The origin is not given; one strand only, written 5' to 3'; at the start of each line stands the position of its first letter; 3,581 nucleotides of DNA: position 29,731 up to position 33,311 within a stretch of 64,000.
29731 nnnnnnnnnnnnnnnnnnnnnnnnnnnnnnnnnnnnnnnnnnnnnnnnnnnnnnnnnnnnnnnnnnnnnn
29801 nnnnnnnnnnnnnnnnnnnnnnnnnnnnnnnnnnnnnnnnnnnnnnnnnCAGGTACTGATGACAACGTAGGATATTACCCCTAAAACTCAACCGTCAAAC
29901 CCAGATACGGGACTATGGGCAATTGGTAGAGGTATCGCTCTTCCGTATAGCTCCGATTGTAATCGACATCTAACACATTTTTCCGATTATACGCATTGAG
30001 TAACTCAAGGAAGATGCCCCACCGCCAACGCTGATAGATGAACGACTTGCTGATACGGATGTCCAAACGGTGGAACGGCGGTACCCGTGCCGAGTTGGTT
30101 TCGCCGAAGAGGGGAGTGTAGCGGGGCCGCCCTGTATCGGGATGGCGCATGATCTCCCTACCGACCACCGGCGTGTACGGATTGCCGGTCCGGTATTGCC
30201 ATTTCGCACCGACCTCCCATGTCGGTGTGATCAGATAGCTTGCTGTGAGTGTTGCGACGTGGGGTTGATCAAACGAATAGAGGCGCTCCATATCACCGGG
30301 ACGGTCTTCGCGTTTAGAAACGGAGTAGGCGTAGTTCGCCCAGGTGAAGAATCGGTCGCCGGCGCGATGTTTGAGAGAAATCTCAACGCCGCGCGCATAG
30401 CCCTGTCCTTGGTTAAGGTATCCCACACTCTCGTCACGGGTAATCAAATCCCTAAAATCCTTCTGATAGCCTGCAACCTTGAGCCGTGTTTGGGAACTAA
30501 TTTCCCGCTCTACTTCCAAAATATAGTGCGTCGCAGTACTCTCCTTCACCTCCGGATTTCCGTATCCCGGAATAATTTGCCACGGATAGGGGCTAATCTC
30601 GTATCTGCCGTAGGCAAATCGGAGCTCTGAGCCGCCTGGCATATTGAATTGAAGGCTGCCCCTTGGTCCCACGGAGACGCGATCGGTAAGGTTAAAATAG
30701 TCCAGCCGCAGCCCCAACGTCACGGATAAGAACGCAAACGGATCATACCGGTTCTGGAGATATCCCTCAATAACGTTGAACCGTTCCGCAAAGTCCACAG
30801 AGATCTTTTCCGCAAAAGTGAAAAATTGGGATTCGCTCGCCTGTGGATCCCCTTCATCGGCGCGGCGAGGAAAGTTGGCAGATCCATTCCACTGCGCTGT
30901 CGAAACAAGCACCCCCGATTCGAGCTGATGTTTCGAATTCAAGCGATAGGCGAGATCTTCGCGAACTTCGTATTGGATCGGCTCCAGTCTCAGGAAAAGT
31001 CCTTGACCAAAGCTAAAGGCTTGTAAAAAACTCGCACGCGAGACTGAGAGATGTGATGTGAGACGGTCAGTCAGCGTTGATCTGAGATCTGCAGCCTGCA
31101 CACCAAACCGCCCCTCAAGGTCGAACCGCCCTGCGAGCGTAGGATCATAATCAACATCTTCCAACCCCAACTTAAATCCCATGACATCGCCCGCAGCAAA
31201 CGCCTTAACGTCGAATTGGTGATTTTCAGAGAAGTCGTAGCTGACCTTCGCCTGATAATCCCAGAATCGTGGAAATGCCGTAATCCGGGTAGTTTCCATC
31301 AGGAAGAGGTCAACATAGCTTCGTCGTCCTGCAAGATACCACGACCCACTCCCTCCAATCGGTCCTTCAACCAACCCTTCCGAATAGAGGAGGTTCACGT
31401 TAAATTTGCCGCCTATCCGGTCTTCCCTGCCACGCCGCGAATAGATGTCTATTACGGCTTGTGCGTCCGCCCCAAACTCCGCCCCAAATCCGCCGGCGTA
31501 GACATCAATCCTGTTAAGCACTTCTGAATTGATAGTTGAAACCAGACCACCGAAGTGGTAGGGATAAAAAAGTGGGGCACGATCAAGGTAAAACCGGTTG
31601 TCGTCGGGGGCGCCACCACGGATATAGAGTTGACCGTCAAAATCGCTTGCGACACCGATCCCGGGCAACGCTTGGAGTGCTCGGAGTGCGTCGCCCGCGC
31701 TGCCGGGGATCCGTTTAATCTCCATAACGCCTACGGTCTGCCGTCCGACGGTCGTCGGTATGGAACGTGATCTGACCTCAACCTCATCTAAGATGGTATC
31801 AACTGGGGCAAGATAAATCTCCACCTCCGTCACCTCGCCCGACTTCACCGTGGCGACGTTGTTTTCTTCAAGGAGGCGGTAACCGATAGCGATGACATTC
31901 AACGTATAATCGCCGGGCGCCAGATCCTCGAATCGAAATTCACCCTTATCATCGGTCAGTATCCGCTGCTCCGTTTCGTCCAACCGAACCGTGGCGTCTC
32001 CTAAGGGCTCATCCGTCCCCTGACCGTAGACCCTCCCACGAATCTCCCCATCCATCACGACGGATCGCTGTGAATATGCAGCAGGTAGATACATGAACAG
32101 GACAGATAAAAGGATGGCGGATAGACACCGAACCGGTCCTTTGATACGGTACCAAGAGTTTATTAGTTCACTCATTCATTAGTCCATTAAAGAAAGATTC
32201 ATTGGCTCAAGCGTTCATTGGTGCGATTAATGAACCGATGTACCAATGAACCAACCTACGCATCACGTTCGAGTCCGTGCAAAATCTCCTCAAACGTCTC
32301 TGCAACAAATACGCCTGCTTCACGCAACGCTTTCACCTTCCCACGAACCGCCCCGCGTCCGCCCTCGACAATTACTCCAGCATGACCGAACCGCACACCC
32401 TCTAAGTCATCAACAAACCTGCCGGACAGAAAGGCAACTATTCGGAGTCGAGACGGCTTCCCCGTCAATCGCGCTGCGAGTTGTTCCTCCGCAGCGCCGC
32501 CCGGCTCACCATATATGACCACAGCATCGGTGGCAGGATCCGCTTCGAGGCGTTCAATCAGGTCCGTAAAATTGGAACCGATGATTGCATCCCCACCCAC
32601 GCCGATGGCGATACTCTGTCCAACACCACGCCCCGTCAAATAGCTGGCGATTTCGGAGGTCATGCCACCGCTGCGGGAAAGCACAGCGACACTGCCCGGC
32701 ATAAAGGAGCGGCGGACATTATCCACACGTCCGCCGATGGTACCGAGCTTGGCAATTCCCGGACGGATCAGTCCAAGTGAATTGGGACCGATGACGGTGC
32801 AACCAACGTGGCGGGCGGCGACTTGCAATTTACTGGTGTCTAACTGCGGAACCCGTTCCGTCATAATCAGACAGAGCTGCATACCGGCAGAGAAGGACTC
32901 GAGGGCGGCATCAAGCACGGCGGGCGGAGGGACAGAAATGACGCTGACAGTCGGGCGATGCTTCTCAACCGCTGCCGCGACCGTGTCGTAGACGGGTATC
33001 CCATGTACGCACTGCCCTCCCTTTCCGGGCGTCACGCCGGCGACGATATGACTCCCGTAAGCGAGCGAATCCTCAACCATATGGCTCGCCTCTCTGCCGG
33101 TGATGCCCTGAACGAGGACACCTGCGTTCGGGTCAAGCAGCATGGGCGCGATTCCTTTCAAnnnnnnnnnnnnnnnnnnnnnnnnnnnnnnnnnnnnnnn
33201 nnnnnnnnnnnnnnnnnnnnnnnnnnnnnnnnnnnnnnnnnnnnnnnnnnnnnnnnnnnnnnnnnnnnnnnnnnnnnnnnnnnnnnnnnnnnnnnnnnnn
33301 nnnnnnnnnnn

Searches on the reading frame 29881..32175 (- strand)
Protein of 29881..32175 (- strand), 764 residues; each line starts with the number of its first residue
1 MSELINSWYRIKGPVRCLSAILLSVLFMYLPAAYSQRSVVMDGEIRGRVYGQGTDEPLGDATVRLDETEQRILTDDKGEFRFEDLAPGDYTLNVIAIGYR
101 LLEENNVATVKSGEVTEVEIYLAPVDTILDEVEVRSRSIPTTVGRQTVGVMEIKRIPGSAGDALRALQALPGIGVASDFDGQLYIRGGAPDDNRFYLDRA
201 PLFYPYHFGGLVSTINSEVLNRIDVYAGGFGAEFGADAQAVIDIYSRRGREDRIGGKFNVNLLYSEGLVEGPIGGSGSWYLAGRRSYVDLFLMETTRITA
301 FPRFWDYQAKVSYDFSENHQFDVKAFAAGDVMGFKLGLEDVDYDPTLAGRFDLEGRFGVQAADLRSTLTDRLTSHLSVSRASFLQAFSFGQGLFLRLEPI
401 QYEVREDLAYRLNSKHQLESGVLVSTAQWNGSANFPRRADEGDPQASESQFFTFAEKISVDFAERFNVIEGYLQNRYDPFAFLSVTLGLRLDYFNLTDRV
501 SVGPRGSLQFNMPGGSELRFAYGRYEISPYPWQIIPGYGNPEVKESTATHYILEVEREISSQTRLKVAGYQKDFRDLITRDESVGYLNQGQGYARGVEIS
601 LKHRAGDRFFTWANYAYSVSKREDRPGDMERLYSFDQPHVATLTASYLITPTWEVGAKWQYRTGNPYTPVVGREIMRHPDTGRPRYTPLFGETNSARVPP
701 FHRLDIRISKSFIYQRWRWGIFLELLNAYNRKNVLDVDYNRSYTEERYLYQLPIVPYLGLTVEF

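Call 5: search_protein_families(library=pfam, proteins=[window:29881-32175:-], max_evalue=0.001)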
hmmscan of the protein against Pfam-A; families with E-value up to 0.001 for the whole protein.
window:29881-32175:- (764 aa): 4 families
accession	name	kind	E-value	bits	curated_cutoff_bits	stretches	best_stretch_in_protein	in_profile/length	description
PF13620.12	CarboxypepD_reg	-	7.5e-14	52.3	32.3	1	45-122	2-81/82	Carboxypeptidase regulatory-like domain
PF13715.12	CarbopepD_reg_2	-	1.4e-12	47.9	32.2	1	45-134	1-88/88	CarboxypepD_reg-like domain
PF07715.20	Plug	-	4.3e-08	34.1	23.9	1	146-239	10-104/107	TonB-dependent Receptor Plug Domain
PF17802.7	SpaA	-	2.8e-05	24.6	23.1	1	52-120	10-87/91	Prealbumin-like fold domain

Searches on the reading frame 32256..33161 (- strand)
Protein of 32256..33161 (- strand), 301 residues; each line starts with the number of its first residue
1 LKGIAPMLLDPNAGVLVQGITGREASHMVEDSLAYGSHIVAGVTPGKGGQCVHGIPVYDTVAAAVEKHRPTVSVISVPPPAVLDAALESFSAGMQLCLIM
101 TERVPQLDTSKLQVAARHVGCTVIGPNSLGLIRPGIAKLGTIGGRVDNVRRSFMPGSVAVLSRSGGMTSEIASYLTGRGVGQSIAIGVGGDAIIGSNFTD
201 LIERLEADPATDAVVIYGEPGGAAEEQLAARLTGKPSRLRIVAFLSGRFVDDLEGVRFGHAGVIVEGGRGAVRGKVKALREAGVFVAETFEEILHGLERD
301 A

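Call 5: search_protein_families(library=pfam, proteins=[window:32256-33161:-], max_evalue=0.001)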
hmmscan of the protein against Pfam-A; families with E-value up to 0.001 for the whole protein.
window:32256-33161:- (301 aa): 3 families
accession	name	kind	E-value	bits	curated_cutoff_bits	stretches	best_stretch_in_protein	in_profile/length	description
PF02629.25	CoA_binding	-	1.3e-19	71.2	22.3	1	14-102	5-96/97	CoA binding domain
PF00549.24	Ligase_CoA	-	8.1e-14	52.3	24.5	1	161-284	1-127/128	CoA-ligase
PF13607.11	Succ_CoA_lig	-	3.7e-11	43.4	27.4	1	155-295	1-133/138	Succinyl-CoA ligase like flavodoxin domain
